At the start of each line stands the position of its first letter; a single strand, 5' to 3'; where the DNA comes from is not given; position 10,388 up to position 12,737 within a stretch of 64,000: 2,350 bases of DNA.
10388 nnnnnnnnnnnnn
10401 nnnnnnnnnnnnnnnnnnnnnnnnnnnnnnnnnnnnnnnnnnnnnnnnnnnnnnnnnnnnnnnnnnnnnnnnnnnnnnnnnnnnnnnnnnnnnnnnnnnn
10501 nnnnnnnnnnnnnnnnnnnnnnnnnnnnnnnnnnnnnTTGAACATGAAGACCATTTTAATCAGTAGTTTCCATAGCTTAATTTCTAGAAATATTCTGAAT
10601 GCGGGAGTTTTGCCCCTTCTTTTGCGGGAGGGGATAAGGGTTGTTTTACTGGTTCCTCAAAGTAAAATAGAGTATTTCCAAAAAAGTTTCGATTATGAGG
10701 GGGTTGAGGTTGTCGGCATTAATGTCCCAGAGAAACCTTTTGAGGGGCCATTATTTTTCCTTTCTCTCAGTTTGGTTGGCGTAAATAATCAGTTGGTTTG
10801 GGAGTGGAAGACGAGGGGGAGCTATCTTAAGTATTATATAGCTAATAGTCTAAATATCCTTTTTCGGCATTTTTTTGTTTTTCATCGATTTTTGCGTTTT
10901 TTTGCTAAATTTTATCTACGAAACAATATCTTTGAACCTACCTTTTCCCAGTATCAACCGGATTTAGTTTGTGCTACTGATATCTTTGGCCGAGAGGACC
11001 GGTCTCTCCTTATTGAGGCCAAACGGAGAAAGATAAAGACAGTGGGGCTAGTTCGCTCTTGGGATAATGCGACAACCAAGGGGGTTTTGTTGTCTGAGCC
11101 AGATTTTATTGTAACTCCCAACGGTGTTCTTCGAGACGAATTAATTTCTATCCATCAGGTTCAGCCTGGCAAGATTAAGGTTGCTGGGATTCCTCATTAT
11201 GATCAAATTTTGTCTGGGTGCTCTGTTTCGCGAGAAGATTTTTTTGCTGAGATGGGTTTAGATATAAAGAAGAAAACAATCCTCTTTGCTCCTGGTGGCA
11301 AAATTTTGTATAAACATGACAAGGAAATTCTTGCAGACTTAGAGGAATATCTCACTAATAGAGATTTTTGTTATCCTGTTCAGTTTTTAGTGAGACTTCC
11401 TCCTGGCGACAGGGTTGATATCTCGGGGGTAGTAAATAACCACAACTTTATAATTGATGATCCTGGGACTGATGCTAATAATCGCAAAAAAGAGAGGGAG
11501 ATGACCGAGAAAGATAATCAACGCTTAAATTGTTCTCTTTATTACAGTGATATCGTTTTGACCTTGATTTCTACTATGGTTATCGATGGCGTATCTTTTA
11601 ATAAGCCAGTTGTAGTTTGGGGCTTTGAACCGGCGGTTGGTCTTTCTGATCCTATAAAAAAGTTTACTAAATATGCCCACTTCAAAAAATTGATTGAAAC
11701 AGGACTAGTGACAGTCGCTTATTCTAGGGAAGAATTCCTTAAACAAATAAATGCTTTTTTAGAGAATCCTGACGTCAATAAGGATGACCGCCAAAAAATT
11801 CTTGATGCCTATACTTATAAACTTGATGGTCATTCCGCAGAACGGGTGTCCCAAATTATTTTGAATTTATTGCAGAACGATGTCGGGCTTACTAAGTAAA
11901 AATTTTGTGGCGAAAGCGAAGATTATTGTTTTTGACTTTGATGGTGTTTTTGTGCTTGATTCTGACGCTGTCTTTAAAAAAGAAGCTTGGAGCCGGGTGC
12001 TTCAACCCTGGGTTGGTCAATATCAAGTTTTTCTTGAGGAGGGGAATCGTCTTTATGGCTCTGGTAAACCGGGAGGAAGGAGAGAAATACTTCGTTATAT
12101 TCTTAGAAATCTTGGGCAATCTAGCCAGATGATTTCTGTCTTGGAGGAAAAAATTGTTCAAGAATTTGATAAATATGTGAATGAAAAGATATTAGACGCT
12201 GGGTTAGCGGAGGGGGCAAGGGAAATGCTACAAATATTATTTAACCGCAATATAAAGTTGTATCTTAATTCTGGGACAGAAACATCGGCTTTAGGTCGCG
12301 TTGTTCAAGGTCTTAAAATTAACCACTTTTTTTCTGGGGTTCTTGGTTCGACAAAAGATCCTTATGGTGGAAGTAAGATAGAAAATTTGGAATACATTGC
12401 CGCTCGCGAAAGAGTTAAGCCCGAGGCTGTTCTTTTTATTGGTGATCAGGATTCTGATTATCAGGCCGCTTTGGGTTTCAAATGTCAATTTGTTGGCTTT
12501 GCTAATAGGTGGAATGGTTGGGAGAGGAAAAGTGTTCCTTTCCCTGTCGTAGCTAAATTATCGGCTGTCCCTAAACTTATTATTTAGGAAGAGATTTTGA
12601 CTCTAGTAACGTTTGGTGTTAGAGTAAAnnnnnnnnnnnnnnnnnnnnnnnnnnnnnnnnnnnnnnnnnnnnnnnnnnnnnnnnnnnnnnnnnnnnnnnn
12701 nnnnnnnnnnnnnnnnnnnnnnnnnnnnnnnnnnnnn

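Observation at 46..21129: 21-kb surface glycan locus combining a nonulosonic-acid module with five methyltransferases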

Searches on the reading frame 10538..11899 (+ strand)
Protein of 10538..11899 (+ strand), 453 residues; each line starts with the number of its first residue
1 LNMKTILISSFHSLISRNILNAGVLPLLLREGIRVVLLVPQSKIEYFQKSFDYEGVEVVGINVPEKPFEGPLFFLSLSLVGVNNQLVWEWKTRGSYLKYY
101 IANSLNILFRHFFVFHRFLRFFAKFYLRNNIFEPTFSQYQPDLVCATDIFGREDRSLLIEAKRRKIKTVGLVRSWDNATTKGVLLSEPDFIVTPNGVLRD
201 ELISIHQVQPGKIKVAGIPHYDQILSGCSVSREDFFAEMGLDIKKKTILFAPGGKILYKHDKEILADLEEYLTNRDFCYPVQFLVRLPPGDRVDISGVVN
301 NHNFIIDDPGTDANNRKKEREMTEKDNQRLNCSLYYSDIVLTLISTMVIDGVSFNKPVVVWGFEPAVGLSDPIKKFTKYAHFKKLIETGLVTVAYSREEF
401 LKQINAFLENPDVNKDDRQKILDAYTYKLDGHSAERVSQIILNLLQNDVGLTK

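Call 4: search_protein_families(library=pfam, proteins=[window:10538-11899:+], max_evalue=0.01)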
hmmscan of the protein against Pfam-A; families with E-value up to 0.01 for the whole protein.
window:10538-11899:+ (453 aa): 1 family
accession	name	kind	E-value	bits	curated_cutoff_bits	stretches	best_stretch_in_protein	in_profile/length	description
PF04464.20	Glyphos_transf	-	1.9e-08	34.1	22.1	1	186-442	133-366/367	CDP-Glycerol:Poly(glycerophosphate) glycerophosphotransferase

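Call 6: search_protein_families(library=ncbifam, proteins=[window:10538-11899:+], max_evalue=0.001)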
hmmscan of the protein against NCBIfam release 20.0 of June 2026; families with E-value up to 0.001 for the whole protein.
window:10538-11899:+ (453 aa): 1 family
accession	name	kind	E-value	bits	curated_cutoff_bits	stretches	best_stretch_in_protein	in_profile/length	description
NF046086.1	BFO_1060_trans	domain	1.2e-07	31.3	200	0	393-445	307-364/365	BFO_1060 family glycosyltransferase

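Call 51: search_solved_structures(query=window:10538-11899:+, max_evalue=1, show_alignments=2)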
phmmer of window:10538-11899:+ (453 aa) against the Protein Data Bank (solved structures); distinct sequences matched with E-value up to 1: 1.
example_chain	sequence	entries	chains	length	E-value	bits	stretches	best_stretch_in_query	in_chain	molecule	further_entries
23px_A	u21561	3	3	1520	0.75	11.6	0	170-226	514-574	Putative lipoprotein AcfD homolog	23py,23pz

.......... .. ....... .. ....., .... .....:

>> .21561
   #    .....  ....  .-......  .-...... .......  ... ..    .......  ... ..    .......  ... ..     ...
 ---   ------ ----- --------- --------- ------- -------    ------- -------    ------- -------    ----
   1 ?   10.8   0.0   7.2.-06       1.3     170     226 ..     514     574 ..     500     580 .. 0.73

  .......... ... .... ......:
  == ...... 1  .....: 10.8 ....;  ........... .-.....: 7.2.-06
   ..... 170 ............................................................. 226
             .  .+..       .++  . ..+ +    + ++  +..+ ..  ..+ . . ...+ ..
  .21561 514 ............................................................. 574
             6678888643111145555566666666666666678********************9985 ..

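Call 88: predict_structure(protein=window:10538-11899:+)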
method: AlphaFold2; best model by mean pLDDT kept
length: 453 residues; sequences in the alignment: 1
mean_pLDDT: 37.8   pTM: 0.24
mean pLDDT of the five models: 37.8, 32.7, 32.4, 31.8, 29.2
residues with pLDDT >= 90: 0; 70-90: 17; 50-70: 50; < 50: 386
segments of 3 or more residues with pLDDT < 50: 1-6, 12-19, 64-391, 416-453
pLDDT, mean of each block of 10 residues (from residue 1): 46 43 57 64 74 76 45 31 26 30 31 39 38 30 32 38 38 30 27 24 24 26 29 35 32 29 35 30 27 28 28 33 33 30 33 37 37 44 46 50 53 49 37 36 39 33
secondary structure, 60 per line:
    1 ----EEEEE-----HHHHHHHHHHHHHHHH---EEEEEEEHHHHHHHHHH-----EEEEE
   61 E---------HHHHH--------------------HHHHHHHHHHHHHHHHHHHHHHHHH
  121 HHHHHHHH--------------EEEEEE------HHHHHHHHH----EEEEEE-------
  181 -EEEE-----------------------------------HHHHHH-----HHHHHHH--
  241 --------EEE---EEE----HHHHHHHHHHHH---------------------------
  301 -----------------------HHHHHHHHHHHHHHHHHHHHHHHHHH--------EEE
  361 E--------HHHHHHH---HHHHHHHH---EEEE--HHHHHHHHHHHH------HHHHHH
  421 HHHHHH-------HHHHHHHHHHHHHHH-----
elements in order: E5-9 H15-30 E34-40 H41-50 E56-61 H71-75 H96-128 E143-148 H155-163 E168-173 E182-185 H221-226 H232-238 E249-251 E255-257 H262-273 H324-349 E358-361 H370-376 H380-387 E391-394 H397-408 H415-426 H434-448

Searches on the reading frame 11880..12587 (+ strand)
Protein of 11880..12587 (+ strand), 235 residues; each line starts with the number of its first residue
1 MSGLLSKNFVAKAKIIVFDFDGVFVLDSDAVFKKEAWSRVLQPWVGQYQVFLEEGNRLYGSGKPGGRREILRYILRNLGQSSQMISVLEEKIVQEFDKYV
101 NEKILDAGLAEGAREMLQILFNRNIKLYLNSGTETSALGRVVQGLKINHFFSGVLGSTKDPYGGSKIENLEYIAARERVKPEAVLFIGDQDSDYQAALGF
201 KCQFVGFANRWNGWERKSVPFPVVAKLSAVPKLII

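Call 4: search_protein_families(library=pfam, proteins=[window:11880-12587:+], max_evalue=0.01)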
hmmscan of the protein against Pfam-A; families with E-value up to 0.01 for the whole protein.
window:11880-12587:+ (235 aa): 5 families
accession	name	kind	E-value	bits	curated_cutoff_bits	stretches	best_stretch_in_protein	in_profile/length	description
PF00702.32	Hydrolase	-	8.6e-17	62.6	26.4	1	14-197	2-187/191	haloacid dehalogenase-like hydrolase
PF13419.12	HAD_2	-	1.9e-13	51.4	23.8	1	16-206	1-177/178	Haloacid dehalogenase-like hydrolase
PF12710.13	HAD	-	5.2e-06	27.4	27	1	16-197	1-188/189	haloacid dehalogenase-like hydrolase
PF13242.12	Hydrolase_like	-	0.0025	18.1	22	1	170-205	10-46/75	HAD-hyrolase-like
PF12689.13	Acid_PPase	-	0.0074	16.6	27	0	109-205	46-150/169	Acid Phosphatase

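Call 6: search_protein_families(library=ncbifam, proteins=[window:11880-12587:+], max_evalue=0.001)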
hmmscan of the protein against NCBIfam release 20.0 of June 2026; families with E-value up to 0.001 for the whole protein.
window:11880-12587:+ (235 aa): 12 families
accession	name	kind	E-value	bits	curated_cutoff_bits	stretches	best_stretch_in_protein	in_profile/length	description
NF009695.0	PRK13222.1-2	equivalog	1.1e-09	38.2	225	1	12-211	5-197/226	phosphoglycolate phosphatase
NF009694.0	PRK13222.1-1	equivalog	1.3e-07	31.2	415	1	94-215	96-218/252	phosphoglycolate phosphatase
NF009698.0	PRK13223.1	equivalog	5e-06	25.9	466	1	13-208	13-201/272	phosphoglycolate phosphatase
TIGR01662.1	HAD-SF-IIIA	subfamily_domain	9.7e-06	25.7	44.6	0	113-205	30-136/141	HAD-IIIA family hydrolase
TIGR00338.1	serB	equivalog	1.5e-05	24.7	144.15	1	107-196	84-183/219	phosphoserine phosphatase SerB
NF009697.0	PRK13222.1-4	equivalog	3e-05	23.5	327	1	88-215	73-201/232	phosphoglycolate phosphatase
NF009699.0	PRK13225.1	equivalog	4.1e-05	23.2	368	1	13-218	62-247/273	phosphoglycolate phosphatase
TIGR02009.1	PGMB-YQAB-SF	subfamily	6e-05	23.3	153.35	1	16-199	4-178/186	beta-phosphoglucomutase family hydrolase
TIGR01454.1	AHBA_synth_RP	hypoth_equivalog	7.1e-05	22.5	246.65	1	16-199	1-166/205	AHBA synthesis associated protein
TIGR01549.1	HAD-SF-IA-v1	subfamily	0.00014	22.3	23.3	0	111-198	65-146/149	HAD-IA family hydrolase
TIGR01990.1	bPGM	equivalog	0.00015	21.8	189.4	1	14-195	2-174/187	beta-phosphoglucomutase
NF008087.0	PRK10826.1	equivalog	0.00081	19.1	191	0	92-181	75-165/222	hexitol phosphatase HxpB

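Call 20: search_solved_structures(query=window:11880-12587:+, max_evalue=0.01, show_alignments=1)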
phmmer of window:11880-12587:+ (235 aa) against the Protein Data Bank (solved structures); distinct sequences matched with E-value up to 0.01: 6.
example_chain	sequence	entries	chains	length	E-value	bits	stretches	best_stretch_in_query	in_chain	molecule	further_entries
2ah5_A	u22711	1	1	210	5.9e-05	26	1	93-197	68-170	COG0546: Predicted phosphatases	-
3kzx_A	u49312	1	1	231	0.00018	24.4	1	70-205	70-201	HAD-superfamily hydrolase, subfamily IA, variant 1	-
6f2x_A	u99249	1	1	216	0.00024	24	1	109-207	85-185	Protein Tyrosine Kinase A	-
3sd7_A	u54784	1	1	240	0.00045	23.1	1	92-220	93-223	Putative phosphatase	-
2hsz_A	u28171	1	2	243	0.00047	23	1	94-212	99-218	novel predicted phosphatase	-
3kbb_A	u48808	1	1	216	0.0012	21.7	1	15-199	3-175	Phosphorylated carbohydrates phosphatase TM_1254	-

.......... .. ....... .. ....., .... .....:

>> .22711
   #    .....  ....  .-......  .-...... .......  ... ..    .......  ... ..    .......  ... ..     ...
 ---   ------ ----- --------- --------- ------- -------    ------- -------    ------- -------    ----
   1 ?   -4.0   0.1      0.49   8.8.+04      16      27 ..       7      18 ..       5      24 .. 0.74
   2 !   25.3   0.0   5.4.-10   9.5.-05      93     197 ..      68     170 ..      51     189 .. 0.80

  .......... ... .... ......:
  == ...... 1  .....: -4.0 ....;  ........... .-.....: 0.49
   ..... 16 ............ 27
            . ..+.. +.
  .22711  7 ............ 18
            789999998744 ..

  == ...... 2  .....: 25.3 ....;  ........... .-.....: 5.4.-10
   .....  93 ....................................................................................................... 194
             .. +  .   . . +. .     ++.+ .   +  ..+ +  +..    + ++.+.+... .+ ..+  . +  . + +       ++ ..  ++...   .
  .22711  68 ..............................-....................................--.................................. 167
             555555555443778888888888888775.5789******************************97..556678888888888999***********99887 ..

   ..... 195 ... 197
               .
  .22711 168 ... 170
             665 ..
